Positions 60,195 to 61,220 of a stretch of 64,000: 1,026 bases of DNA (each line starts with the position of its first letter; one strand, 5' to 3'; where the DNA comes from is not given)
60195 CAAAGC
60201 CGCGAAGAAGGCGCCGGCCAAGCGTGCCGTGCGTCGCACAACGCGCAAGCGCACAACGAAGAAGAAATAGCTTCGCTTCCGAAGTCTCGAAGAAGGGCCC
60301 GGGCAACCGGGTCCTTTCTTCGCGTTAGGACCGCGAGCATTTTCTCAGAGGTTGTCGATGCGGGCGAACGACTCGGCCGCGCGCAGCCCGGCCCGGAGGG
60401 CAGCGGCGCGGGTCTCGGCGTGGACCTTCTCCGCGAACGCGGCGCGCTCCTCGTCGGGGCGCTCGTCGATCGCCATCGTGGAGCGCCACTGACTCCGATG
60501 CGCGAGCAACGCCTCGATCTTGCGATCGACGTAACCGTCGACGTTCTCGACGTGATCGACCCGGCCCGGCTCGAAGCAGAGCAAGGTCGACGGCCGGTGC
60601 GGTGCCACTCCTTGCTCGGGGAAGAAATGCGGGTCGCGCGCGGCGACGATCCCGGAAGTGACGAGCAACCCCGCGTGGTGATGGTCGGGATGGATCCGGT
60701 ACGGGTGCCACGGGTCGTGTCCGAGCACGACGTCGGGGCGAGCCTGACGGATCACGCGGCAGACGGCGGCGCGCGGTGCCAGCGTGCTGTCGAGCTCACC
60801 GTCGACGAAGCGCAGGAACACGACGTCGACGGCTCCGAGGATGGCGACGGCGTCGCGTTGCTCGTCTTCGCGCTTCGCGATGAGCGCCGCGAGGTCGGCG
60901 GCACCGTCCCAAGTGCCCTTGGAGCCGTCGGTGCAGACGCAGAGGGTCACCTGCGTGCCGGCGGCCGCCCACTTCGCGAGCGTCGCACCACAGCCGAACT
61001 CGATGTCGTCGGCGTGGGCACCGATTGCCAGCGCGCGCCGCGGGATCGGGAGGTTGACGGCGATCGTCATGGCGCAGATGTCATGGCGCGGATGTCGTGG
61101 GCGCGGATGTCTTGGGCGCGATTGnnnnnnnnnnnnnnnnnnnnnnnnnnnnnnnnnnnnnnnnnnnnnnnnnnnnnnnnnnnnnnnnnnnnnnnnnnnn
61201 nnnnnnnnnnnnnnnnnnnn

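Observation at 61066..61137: An ATGA stop/start overlap amplified five-fold between cofC and the PIG-L deacetylase gene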

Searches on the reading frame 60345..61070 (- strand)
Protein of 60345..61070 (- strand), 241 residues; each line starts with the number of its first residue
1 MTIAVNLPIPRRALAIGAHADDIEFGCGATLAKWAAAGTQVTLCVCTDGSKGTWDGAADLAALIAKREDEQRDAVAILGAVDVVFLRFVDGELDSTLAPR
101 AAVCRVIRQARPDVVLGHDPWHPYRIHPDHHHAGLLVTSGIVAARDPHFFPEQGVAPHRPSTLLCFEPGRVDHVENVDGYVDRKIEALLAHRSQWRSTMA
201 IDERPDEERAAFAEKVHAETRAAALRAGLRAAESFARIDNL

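Call 7: search_protein_families(library=pfam, proteins=[window:60348-61070:-])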
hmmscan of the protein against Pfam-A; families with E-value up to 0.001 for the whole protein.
window:60348-61070:- (241 aa): 1 family
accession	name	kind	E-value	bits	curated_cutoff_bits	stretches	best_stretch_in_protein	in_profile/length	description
PF02585.22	PIG-L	-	3.1e-27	96.1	28.2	1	14-138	1-126/129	GlcNAc-PI de-N-acetylase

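Call 8: search_protein_families(library=ncbifam, proteins=[window:60348-61070:-])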
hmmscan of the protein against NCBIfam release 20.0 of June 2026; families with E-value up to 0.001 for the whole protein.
window:60348-61070:- (241 aa): 4 families
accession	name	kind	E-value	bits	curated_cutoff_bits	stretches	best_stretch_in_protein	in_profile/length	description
TIGR04001.1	thiol_BshB1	equivalog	3.1e-31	108.9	182.5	1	13-237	4-220/226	bacillithiol biosynthesis deacetylase BshB1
TIGR04000.1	thiol_BshB2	equivalog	4.3e-16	59.2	195.25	1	14-218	4-209/217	bacillithiol biosynthesis deacetylase BshB2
TIGR03446.1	mycothiol_Mca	equivalog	2.6e-13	50.2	277.15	1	12-93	2-87/283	mycothiol conjugate amidase Mca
TIGR03445.1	mycothiol_MshB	equivalog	1.6e-11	44.6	224.35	2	16-70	3-64/284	N-acetyl-1-D-myo-inositol-2-amino-2-deoxy-alpha-D-glucopyranoside deacetylase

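Call 9: find_encoding_contigs(protein=window:60345-61070:-, flank=3000, max_places=10)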
Protein window:60345-61070:- (241 aa): 1 contig read that carries it; 1 place shown.
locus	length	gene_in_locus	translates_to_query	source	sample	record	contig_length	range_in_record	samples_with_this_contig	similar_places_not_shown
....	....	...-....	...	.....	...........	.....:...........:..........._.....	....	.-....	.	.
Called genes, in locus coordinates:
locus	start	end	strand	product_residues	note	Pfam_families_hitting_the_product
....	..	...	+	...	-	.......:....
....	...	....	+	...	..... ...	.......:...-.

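Call 12: find_homologous_proteins(query=window:60348-61070:-)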
Query window:60348-61070:- (241 aa): 7951 proteins with E <= 0.001 among 8000 candidates; the best 120 are listed.
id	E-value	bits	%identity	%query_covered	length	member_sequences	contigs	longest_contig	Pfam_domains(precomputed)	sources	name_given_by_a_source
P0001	9.0e-148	508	93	100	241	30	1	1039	PF02585.23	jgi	jgi:LmbE family N-acetylglucosaminyl deacetylase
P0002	1.3e-140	485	88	100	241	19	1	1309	PF02585.23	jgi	jgi:LmbE family N-acetylglucosaminyl deacetylase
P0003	5.2e-140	483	88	100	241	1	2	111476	PF02585.23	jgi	jgi:LmbE family N-acetylglucosaminyl deacetylase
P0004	1.2e-139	482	88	100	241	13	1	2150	PF02585.23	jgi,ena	-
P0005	2.5e-139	481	88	100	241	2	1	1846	PF02585.23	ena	-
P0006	6.2e-139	479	89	100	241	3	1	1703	PF02585.23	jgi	jgi:LmbE family N-acetylglucosaminyl deacetylase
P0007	1.3e-138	478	87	100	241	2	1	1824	PF02585.23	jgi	jgi:LmbE family N-acetylglucosaminyl deacetylase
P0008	7.3e-138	476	88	100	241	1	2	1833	PF02585.23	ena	-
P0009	1.1e-136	472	87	100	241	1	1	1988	PF02585.23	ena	-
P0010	1.1e-136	472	86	98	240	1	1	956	PF02585.23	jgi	jgi:LmbE family N-acetylglucosaminyl deacetylase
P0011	4.7e-136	470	88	100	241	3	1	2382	PF02585.23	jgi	-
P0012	1.6e-135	468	87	100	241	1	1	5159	PF02585.23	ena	-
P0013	7.3e-135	466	84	100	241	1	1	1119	PF02585.23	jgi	jgi:LmbE family N-acetylglucosaminyl deacetylase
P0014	1.1e-134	465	85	100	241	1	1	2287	PF02585.23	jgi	jgi:LmbE family N-acetylglucosaminyl deacetylase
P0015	5.4e-134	463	84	100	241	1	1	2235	PF02585.23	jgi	-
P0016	1.2e-132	459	83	100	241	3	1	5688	PF02585.23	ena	-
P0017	1.3e-132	459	84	99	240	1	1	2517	PF02585.23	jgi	-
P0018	1.3e-132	459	85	100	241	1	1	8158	PF02585.23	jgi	-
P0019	1.8e-132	458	83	100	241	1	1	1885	PF02585.23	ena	-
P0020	2.6e-132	458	85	100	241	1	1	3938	PF02585.23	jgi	-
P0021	3.5e-132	457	83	100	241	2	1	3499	PF02585.23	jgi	jgi:LmbE family N-acetylglucosaminyl deacetylase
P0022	4.0e-132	457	83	100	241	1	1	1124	PF02585.23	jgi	jgi:LmbE family N-acetylglucosaminyl deacetylase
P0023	5.6e-132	457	86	99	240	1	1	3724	PF02585.23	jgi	jgi:LmbE family N-acetylglucosaminyl deacetylase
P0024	6.8e-132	456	85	100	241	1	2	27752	PF02585.23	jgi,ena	-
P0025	6.9e-132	456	83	100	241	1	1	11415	PF02585.23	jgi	jgi:LmbE family N-acetylglucosaminyl deacetylase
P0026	8.5e-132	456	85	100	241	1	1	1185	PF02585.23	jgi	jgi:LmbE family N-acetylglucosaminyl deacetylase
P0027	1.2e-131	456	81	100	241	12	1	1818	PF02585.23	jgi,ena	jgi:LmbE family N-acetylglucosaminyl deacetylase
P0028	2.1e-131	455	84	100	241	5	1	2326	PF02585.23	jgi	jgi:LmbE family N-acetylglucosaminyl deacetylase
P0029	2.1e-131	455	83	100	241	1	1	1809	PF02585.23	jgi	jgi:LmbE family N-acetylglucosaminyl deacetylase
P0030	2.6e-131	454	83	100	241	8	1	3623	PF02585.23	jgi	jgi:LmbE family N-acetylglucosaminyl deacetylase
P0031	3.3e-131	454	84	100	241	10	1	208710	PF02585.23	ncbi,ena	-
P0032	6.3e-131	453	83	100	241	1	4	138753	PF02585.23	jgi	jgi:LmbE family N-acetylglucosaminyl deacetylase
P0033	7.9e-131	453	82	100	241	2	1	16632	PF02585.23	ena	-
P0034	1.1e-130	452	83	100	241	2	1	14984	PF02585.23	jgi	jgi:LmbE family N-acetylglucosaminyl deacetylase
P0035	1.7e-130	452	83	100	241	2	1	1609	PF02585.23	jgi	jgi:LmbE family N-acetylglucosaminyl deacetylase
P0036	3.1e-130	451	82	100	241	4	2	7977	PF02585.23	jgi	jgi:LmbE family N-acetylglucosaminyl deacetylase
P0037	4.2e-130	450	81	100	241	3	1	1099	PF02585.23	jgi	jgi:LmbE family N-acetylglucosaminyl deacetylase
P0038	5.1e-130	450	81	99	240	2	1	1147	PF02585.23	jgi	jgi:LmbE family N-acetylglucosaminyl deacetylase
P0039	7.3e-130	450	82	100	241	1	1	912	PF02585.23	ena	-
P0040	7.4e-130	450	82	100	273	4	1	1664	PF02585.23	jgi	jgi:LmbE family N-acetylglucosaminyl deacetylase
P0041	1.9e-129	448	88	92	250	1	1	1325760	PF02585.23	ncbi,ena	-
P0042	2.1e-129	448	81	100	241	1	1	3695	PF02585.23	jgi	jgi:LmbE family N-acetylglucosaminyl deacetylase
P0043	3.6e-129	447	82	100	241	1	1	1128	PF02585.23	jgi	jgi:LmbE family N-acetylglucosaminyl deacetylase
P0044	7.9e-129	446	82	99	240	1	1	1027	PF02585.23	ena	-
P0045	1.8e-128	445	80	100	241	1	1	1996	PF02585.23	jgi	-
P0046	3.1e-128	444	81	100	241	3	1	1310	PF02585.23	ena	-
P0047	1.1e-127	442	80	100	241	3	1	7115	PF02585.23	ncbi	-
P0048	1.9e-127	442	81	100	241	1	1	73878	PF02585.23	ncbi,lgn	-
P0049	3.0e-127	441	80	100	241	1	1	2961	PF02585.23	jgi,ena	-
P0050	3.4e-127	441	81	100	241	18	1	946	PF02585.23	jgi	jgi:LmbE family N-acetylglucosaminyl deacetylase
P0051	1.1e-126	439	81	100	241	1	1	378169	PF02585.23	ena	-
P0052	1.6e-126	439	80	100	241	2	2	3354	PF02585.23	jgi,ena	jgi:LmbE family N-acetylglucosaminyl deacetylase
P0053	1.4e-125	436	80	100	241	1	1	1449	PF02585.23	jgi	jgi:LmbE family N-acetylglucosaminyl deacetylase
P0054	3.7e-125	434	80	99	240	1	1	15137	PF02585.23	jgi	jgi:LmbE family N-acetylglucosaminyl deacetylase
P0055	4.9e-124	431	78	100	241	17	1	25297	PF02585.23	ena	-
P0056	7.8e-124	430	79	100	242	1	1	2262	PF02585.23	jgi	jgi:LmbE family N-acetylglucosaminyl deacetylase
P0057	1.7e-123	429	79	100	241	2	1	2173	PF02585.23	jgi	jgi:LmbE family N-acetylglucosaminyl deacetylase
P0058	2.7e-123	428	79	100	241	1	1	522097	PF02585.23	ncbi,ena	-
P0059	3.5e-123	428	79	100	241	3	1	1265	PF02585.23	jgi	jgi:LmbE family N-acetylglucosaminyl deacetylase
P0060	6.1e-123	427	78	100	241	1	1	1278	PF02585.23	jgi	jgi:LmbE family N-acetylglucosaminyl deacetylase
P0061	9.9e-123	426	78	100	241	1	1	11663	PF02585.23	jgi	jgi:LmbE family N-acetylglucosaminyl deacetylase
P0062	1.6e-121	422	77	100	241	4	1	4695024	PF02585.23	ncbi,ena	-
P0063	3.4e-121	421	78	100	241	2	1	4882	PF02585.23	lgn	-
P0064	9.3e-121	420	76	100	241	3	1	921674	PF02585.23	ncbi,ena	-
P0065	1.9e-120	419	77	100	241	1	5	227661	PF02585.23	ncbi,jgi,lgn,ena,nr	ncbi:MAG TPA: PIG-L deacetylase family protein [Acidimicrobiia bacterium]|nr:PIG-L deacetylase famil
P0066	1.5e-119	416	83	100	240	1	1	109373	PF02585.23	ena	-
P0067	5.4e-119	414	75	100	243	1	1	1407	PF02585.23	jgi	jgi:LmbE family N-acetylglucosaminyl deacetylase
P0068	1.6e-118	413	75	100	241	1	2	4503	PF02585.23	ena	-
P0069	6.1e-117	407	74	99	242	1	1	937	PF02585.23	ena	-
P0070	6.8e-117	407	74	99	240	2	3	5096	PF02585.23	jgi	jgi:LmbE family N-acetylglucosaminyl deacetylase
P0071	9.3e-117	407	74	100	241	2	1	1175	PF02585.23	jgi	jgi:LmbE family N-acetylglucosaminyl deacetylase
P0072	4.4e-116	404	74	100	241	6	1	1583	PF02585.23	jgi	jgi:LmbE family N-acetylglucosaminyl deacetylase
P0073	2.5e-115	402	73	100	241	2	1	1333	PF02585.23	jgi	jgi:LmbE family N-acetylglucosaminyl deacetylase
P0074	2.9e-115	402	74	100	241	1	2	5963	PF02585.23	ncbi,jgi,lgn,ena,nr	ncbi:MAG TPA: PIG-L deacetylase family protein [Acidimicrobiia bacterium]|nr:PIG-L deacetylase famil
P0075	3.0e-115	402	73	100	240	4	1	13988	PF02585.23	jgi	jgi:LmbE family N-acetylglucosaminyl deacetylase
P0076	3.4e-115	402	72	100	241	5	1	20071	PF02585.23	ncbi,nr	ncbi:MAG TPA: PIG-L deacetylase family protein [Acidimicrobiia bacterium]|nr:PIG-L deacetylase famil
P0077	2.3e-114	399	72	100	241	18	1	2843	PF02585.23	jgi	jgi:LmbE family N-acetylglucosaminyl deacetylase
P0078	2.7e-114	399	73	100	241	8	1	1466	PF02585.23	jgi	jgi:LmbE family N-acetylglucosaminyl deacetylase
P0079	8.3e-114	397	72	100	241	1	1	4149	PF02585.23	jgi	-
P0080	2.3e-113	396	71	100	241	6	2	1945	PF02585.23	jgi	-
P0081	6.1e-113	394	75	100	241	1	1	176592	PF02585.23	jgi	jgi:LmbE family N-acetylglucosaminyl deacetylase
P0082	6.7e-113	394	74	100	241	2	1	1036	PF02585.23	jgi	jgi:LmbE family N-acetylglucosaminyl deacetylase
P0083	7.5e-113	394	72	100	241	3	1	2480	PF02585.23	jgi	jgi:LmbE family N-acetylglucosaminyl deacetylase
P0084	2.4e-112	392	71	100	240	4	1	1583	PF02585.23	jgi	jgi:LmbE family N-acetylglucosaminyl deacetylase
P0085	4.7e-112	391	72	100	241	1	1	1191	PF02585.23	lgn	-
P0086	8.6e-112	390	73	100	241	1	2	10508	PF02585.23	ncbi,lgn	-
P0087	1.5e-111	390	71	100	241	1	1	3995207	PF02585.23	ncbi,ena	-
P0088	1.5e-111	390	71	100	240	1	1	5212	PF02585.23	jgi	-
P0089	9.6e-111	387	73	100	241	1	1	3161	PF02585.23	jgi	jgi:LmbE family N-acetylglucosaminyl deacetylase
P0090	9.7e-111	387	73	100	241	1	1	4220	PF02585.23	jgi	jgi:LmbE family N-acetylglucosaminyl deacetylase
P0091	9.9e-111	387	73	99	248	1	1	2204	PF02585.23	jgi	jgi:LmbE family N-acetylglucosaminyl deacetylase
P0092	1.1e-110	387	71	100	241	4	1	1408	PF02585.23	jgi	jgi:LmbE family N-acetylglucosaminyl deacetylase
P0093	2.5e-110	386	73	100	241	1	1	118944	PF02585.23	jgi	jgi:LmbE family N-acetylglucosaminyl deacetylase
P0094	3.0e-110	385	71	100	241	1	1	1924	PF02585.23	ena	-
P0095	5.9e-110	384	72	99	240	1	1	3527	PF02585.23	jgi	jgi:LmbE family N-acetylglucosaminyl deacetylase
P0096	7.9e-110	384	71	99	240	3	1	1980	PF02585.23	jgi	jgi:LmbE family N-acetylglucosaminyl deacetylase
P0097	8.3e-110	384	70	100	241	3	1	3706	PF02585.23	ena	-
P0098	8.9e-110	384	73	100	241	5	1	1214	PF02585.23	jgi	jgi:LmbE family N-acetylglucosaminyl deacetylase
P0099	1.4e-109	383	73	100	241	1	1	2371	PF02585.23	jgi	jgi:LmbE family N-acetylglucosaminyl deacetylase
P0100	2.0e-109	383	70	100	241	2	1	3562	PF02585.23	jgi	jgi:LmbE family N-acetylglucosaminyl deacetylase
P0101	2.2e-109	383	71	100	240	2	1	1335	PF02585.23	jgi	jgi:LmbE family N-acetylglucosaminyl deacetylase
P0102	2.5e-109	382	72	99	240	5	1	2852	PF02585.23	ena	-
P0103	3.7e-109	382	69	100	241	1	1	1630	PF02585.23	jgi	jgi:LmbE family N-acetylglucosaminyl deacetylase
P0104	4.9e-109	381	72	100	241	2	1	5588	PF02585.23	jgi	jgi:LmbE family N-acetylglucosaminyl deacetylase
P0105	5.4e-109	381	70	100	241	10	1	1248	PF02585.23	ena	-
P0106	6.1e-109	381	72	100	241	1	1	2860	PF02585.23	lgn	-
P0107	1.0e-108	380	69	100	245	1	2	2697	PF02585.23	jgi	jgi:LmbE family N-acetylglucosaminyl deacetylase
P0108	2.0e-108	379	71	100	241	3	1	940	PF02585.23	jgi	-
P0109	2.6e-108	379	71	100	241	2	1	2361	PF02585.23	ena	-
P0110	3.6e-108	379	70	100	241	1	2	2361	PF02585.23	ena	-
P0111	7.5e-108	378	70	100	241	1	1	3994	PF02585.23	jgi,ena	-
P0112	2.5e-107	376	71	99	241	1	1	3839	PF02585.23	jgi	jgi:LmbE family N-acetylglucosaminyl deacetylase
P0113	2.7e-107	376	68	100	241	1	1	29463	PF02585.23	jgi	jgi:LmbE family N-acetylglucosaminyl deacetylase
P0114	2.8e-107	376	69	100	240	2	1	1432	PF02585.23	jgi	jgi:LmbE family N-acetylglucosaminyl deacetylase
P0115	2.9e-107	376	71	100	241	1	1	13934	PF02585.23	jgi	jgi:LmbE family N-acetylglucosaminyl deacetylase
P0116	3.0e-107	376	71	100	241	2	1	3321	PF02585.23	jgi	jgi:LmbE family N-acetylglucosaminyl deacetylase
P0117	3.1e-107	376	70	100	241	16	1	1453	PF02585.23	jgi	jgi:LmbE family N-acetylglucosaminyl deacetylase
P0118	6.3e-107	375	70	98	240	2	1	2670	PF02585.23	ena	-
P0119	7.1e-107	374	71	100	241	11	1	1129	PF02585.23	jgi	jgi:LmbE family N-acetylglucosaminyl deacetylase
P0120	1.1e-106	374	70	100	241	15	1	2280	PF02585.23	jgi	jgi:LmbE family N-acetylglucosaminyl deacetylase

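Call 14: find_related_loci(query=A2, collection=genome_contigs, flank=2500)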
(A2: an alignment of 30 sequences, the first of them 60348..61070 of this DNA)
Query A2 (241 aa) in genome_contigs; peptide patterns used: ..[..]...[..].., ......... (x = any residue, [..] = any of these).
600 stretches matched a pattern (row limit reached: there are more); 557 encode a relative of the query (tblastn E <= 1e-3); the best 80 are kept; 80 distinct loci.
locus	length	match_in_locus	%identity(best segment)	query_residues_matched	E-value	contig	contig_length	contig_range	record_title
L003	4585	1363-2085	82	1-241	2e-134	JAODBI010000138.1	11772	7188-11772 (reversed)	MAG: Actinomycetes bacterium isolate RYN_52 scaffold_2223820, whole genome shotgun sequence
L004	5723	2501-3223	77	1-241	5e-119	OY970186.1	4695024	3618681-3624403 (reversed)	MAG: uncultured Actinomycetes bacterium isolate MFD04967.bin.c.5 genome assembly, chromosome: 1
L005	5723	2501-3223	75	1-241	2e-117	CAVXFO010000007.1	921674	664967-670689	MAG: uncultured Actinomycetes bacterium isolate MFD02416.bin.2.178 genome assembly, contig: contig_31009, whole genome s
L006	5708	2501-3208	69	3-238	2e-93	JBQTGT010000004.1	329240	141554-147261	MAG: Actinomycetota bacterium isolate SAR205 c_000000213778, whole genome shotgun sequence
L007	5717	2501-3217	62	3-241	1e-88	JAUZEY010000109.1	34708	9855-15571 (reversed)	MAG: Actinomycetota bacterium isolate BP_133 scaffold_4160469, whole genome shotgun sequence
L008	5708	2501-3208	60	7-241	1e-85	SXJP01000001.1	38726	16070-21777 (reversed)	MAG: Actinomycetota bacterium isolate F1-120-MAGs087 F1-120__c2230, whole genome shotgun sequence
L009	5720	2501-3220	56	2-239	9e-84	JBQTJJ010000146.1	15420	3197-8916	MAG: Actinomycetota bacterium isolate SAR125 c_000000012190, whole genome shotgun sequence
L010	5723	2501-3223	58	3-241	9e-83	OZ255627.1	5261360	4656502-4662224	MAG: Acidimicrobiales bacterium isolate 1c330307-5c64-4483-89eb-5f845866fe0d genome assembly, chromosome: 1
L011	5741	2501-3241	58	1-241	2e-81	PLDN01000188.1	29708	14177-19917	MAG: Acidimicrobiaceae bacterium isolate palsa_601 73.20111000_P2D.26_contig_4656, whole genome shotgun sequence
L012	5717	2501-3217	57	5-241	4e-81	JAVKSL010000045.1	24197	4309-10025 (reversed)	MAG: Acidimicrobiales bacterium isolate PQ2_20S_bin_5 c_000000000135, whole genome shotgun sequence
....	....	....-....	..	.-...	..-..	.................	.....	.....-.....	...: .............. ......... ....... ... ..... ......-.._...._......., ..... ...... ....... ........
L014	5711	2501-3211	58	4-241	1e-80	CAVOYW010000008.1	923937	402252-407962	MAG: uncultured Acidimicrobiales bacterium isolate MFD09779.bin.2.38 genome assembly, contig: contig_6396, whole genome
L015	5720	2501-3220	58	5-241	2e-79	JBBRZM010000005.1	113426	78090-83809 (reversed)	MAG: Acidimicrobiia bacterium isolate metawrap_la5_47 metawrap_la5_47_K_1542056_L_113426_cov_59.5776, whole genome shotg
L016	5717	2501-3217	56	5-241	2e-79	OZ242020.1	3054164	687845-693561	MAG: Candidatus Aldehydirespirator sp. isolate e313b85e-ec7d-4cdc-85e9-6ebe66dc02c3 genome assembly, chromosome: 1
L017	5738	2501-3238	57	5-241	2e-79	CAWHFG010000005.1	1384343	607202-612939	MAG: uncultured Acidimicrobiaceae bacterium isolate MFD00731.bin.2.67 genome assembly, contig: contig_26599, whole genom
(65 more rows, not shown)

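Call 15: find_related_loci(query=A2, collection=metagenome_contigs, flank=2500)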
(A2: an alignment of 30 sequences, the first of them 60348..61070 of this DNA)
Query A2 (241 aa) in metagenome_contigs; peptide patterns used: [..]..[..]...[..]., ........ (x = any residue, [..] = any of these).
600 stretches matched a pattern (row limit reached: there are more); 496 encode a relative of the query (tblastn E <= 1e-3); the best 80 are kept; 80 distinct loci.
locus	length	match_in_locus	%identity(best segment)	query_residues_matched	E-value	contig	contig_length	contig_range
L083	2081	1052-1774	78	1-241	5e-134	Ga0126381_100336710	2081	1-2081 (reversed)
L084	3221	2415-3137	71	1-241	3e-114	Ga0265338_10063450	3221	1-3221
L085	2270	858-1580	69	1-241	6e-111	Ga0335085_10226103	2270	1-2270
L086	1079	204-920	63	3-241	7e-98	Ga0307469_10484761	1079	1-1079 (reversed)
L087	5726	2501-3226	59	1-241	1e-87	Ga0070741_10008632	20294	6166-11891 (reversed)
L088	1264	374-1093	59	2-241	2e-94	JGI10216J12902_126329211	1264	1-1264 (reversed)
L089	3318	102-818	61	3-238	8e-87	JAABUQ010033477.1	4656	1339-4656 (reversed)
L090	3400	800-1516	61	3-241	6e-87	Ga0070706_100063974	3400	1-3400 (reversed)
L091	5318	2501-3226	60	3-241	1e-84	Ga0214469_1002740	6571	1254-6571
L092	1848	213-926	58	5-238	5e-88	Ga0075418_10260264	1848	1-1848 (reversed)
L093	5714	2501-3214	59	5-241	4e-84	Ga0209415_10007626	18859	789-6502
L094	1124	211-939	57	1-241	3e-89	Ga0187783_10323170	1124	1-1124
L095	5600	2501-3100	66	3-202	1e-82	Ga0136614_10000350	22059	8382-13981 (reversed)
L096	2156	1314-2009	61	6-241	3e-85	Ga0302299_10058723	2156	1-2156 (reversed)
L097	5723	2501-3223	57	3-241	2e-81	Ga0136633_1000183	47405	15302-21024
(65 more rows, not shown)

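Call 19: find_encoding_contigs(protein=P0001, flank=1500, max_places=6)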
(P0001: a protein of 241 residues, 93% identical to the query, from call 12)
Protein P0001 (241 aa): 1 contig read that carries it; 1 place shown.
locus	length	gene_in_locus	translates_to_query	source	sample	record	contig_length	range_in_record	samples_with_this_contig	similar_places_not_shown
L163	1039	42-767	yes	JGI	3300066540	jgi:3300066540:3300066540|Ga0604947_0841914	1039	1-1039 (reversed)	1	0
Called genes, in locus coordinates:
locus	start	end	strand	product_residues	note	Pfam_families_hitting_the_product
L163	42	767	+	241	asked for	PF02585:PIG-L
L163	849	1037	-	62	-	?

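Call 20: find_encoding_contigs(protein=P0066, flank=1500, max_places=4)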
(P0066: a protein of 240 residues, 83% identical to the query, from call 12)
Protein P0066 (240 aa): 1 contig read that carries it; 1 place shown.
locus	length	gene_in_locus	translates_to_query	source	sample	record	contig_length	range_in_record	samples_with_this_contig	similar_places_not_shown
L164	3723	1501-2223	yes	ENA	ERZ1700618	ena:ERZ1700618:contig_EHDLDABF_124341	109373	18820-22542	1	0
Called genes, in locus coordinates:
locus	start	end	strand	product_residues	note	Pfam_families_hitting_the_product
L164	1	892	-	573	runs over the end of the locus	PF01553:Acyltransferase, PF01210:NAD_Gly3P_dh_N, PF03807:F420_oxidored (faint), PF07479:NAD_Gly3P_dh_C, PF20618:GPD_NAD_C_bact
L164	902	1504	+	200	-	PF01983:CofC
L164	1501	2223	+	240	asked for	PF02585:PIG-L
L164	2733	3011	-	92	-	PF00216:Bac_DNA_binding, PF18291:HU-HIG, PF18175:HU-CCDC81_bac_2 (weak)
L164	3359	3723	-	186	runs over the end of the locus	-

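Call 21: find_encoding_contigs(protein=P0041, flank=1500, max_places=4)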
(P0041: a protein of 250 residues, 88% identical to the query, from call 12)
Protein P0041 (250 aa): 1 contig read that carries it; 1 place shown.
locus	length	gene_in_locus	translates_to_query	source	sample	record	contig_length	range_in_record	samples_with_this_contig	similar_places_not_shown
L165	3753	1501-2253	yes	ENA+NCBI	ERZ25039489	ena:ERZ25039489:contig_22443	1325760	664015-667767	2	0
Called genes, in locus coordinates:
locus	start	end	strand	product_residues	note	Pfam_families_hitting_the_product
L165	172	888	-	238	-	PF01553:Acyltransferase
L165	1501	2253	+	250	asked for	PF02585:PIG-L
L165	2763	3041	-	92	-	PF00216:Bac_DNA_binding, PF18291:HU-HIG, PF18175:HU-CCDC81_bac_2 (faint)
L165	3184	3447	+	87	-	-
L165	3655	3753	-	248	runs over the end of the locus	PF02698:DUF218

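Call 22: find_encoding_contigs(protein=P0003, flank=1500, max_places=4)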
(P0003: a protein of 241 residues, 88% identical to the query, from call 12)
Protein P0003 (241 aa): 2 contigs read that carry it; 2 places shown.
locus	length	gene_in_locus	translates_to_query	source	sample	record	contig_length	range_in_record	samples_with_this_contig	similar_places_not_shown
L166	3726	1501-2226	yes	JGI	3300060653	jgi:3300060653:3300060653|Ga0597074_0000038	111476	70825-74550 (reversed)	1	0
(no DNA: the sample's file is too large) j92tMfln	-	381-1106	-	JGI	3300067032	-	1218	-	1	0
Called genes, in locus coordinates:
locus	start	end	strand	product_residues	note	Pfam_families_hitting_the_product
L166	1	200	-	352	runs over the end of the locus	PF01210:NAD_Gly3P_dh_N, PF02558:ApbA (weak), PF03807:F420_oxidored (weak), PF07479:NAD_Gly3P_dh_C, PF20618:GPD_NAD_C_bact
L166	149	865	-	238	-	PF01553:Acyltransferase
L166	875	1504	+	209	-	PF01983:CofC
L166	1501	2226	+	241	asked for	PF02585:PIG-L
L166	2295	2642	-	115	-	-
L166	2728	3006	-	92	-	PF00216:Bac_DNA_binding, PF18291:HU-HIG, PF18175:HU-CCDC81_bac_2 (weak)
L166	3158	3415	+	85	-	-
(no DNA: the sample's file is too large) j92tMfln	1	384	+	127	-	?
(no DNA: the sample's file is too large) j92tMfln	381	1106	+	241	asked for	PF02585:PIG-L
